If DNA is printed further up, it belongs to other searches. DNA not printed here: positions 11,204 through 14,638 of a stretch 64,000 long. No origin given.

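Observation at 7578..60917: Dispersed GC-rich hairpin element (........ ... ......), mostly read through in frame inside protein-coding genes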

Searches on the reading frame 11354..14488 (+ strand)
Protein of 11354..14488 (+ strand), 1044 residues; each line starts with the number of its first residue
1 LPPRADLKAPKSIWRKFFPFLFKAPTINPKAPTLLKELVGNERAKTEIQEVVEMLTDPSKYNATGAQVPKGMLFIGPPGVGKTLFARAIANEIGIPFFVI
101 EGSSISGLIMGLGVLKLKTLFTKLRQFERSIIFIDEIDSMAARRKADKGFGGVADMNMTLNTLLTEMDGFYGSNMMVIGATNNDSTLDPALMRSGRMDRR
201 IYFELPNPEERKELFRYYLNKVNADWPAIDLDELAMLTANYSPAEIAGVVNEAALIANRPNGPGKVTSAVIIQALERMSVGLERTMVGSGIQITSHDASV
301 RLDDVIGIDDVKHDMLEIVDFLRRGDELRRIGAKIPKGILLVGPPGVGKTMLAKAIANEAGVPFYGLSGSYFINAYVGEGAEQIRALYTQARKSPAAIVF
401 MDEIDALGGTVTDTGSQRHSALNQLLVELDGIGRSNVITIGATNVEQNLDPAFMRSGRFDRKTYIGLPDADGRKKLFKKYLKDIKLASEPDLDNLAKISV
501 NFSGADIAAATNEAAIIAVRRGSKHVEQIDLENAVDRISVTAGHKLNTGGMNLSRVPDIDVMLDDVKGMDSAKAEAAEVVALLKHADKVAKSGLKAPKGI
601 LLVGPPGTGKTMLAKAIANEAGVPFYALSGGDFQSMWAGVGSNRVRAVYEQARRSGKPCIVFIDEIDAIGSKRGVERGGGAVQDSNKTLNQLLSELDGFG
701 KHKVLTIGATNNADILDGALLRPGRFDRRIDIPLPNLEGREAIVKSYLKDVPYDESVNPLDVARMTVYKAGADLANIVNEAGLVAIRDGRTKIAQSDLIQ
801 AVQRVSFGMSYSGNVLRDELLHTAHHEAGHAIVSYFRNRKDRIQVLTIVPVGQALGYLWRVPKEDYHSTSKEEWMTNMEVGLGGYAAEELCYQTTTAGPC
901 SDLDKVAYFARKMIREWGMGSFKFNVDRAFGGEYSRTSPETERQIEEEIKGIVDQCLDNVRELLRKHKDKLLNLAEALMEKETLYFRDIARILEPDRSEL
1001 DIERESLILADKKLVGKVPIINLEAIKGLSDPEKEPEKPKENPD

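Call 12: find_related_loci(query=window:11354-14488:+, collection=genome_contigs, flank=10000)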
Query window:11354-14488:+ (1044 aa) in genome_contigs; peptide patterns used: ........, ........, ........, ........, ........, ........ (x = any residue, [..] = any of these).
599 stretches matched a pattern (row limit reached: there are more); 517 encode a relative of the query (tblastn E <= 1e-3); the best 80 are kept; 80 distinct loci.
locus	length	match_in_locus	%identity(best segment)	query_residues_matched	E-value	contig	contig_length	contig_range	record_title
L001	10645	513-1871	41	28-998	3e-99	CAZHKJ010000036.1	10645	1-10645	MAG TPA_asm: uncultured Candidatus Peribacteria bacterium isolate SRP286056_co1_480 genome assembly, contig: NODE_8016_l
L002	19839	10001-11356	43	30-999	6e-99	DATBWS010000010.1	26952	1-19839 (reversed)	MAG TPA_asm: Candidatus Hydromicrobium sp. isolate SMAG_U7547 k141_1362705, whole genome shotgun sequence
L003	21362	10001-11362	43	23-993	5e-98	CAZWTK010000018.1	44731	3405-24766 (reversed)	MAG TPA_asm: uncultured Gaiellales bacterium isolate binchicken_co94_336 genome assembly, contig: NODE_1027_length_44731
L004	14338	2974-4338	43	23-994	1e-97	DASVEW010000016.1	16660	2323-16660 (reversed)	MAG TPA_asm: Gaiellaceae bacterium isolate SMAG_U2072 k141_1375797, whole genome shotgun sequence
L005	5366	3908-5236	43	37-993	3e-98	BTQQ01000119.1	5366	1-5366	MAG: Zetaproteobacteria bacterium BMS9Abin18 DNA, NODE_6588_length_5366, whole genome shotgun sequence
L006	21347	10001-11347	41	28-994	2e-97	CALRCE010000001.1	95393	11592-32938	MAG: Candidatus Peribacteria bacterium isolate Ike-50m-54 genome assembly, contig: Ike-50-c99, whole genome shotgun sequ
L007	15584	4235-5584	43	30-993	3e-97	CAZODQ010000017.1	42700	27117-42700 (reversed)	MAG TPA_asm: uncultured Actinomycetota bacterium isolate SRP323688_co1_252 genome assembly, contig: NODE_1655_length_427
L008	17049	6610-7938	43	37-993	4e-97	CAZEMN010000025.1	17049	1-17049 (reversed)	MAG TPA_asm: uncultured Zetaproteobacteria bacterium isolate SRP216583_co2_133 genome assembly, contig: NODE_2489_length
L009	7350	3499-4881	42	23-1000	4e-97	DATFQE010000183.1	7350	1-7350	MAG TPA_asm: Gaiellaceae bacterium isolate SMAG_U9321 k141_1065360, whole genome shotgun sequence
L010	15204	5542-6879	42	30-993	3e-97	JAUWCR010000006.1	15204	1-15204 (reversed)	MAG: Actinomycetes bacterium isolate CSMAG_2143 CSMAG_2143_k141_250863_length_15204_cov_12.0000, whole genome shotgun se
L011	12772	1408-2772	41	37-984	5e-97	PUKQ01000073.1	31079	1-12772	MAG: Syntrophomonadaceae bacterium isolate B1Sed10_75 B1-Sed10-C1145, whole genome shotgun sequence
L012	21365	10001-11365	42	23-994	6e-97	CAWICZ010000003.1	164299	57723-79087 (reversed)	MAG: uncultured Actinomycetes bacterium isolate MFD00962.bin.1.69 genome assembly, contig: contig_152269, whole genome s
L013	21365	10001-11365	43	23-994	3e-97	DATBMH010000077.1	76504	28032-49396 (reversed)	MAG TPA_asm: Gaiellaceae bacterium isolate SMAG_U3993 k141_2639877, whole genome shotgun sequence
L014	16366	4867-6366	40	47-788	7e-97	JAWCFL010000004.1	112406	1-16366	MAG: Candidatus Jordarchaeales archaeon isolate JZ-1_202007_bins_29 JZ-1_202007_bins_29_scaffold_4, whole genome shotgun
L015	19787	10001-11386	42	23-1002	1e-96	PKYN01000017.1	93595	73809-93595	MAG: Actinomycetota bacterium isolate palsa_644 73.20120500_P19.14_contig_90, whole genome shotgun sequence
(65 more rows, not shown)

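Call 97: search_protein_families(library=pfam, proteins=[window:11354-14488:+], max_evalue=0.00001)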
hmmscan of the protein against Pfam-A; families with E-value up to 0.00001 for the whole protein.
window:11354-14488:+ (1044 aa): 33 families (the best 25 are shown)
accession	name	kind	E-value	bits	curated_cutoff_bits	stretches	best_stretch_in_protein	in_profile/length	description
PF00004.35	AAA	-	1.9e-119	394.4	21.2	3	600-734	1-131/131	ATPase family associated with various cellular activities (AAA)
PF01434.24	Peptidase_M41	-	6.3e-44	150.6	29.9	1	822-991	10-190/191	Peptidase family M41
PF17862.7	AAA_lid_3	-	1.2e-32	111.4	27.2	3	491-532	3-44/45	AAA+ lid domain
PF05496.18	RuvB_N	-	1.4e-23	83.9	27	2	32-141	3-97/159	Holliday junction DNA helicase RuvB P-loop domain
PF06068.19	TIP49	-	6.5e-19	68.7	23.8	1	589-636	42-91/347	TIP49 P-loop domain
PF07728.20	AAA_5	-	5.4e-18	65.8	22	0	600-669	2-78/139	AAA domain (dynein-related subfamily)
PF13191.12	AAA_16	-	8.5e-17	62.6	32.6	0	328-394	16-85/167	AAA ATPase domain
PF13401.12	AAA_22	-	9.3e-17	62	27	0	339-384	8-37/130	AAA domain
PF07724.20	AAA_2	-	7.7e-15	55.8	27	0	600-674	6-90/166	AAA domain (Cdc48 subfamily)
PF20720.3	nSTAND3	-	2.1e-13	50.7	27.2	0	339-432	20-98/155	Novel STAND NTPase 3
PF13671.12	AAA_33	-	2.4e-13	51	27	0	339-390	2-50/143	AAA domain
PF13207.12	AAA_17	-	3.1e-13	50.6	27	0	342-388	1-46/136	AAA domain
PF01695.23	IstB_IS21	-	5.7e-12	46.1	24.1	0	338-360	94-116/238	IstB-like ATP binding protein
PF13238.12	AAA_18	-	1.8e-11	45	29.4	0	339-383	1-43/128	AAA domain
PF13521.12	AAA_28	-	3.5e-11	44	27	0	600-625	2-27/164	AAA domain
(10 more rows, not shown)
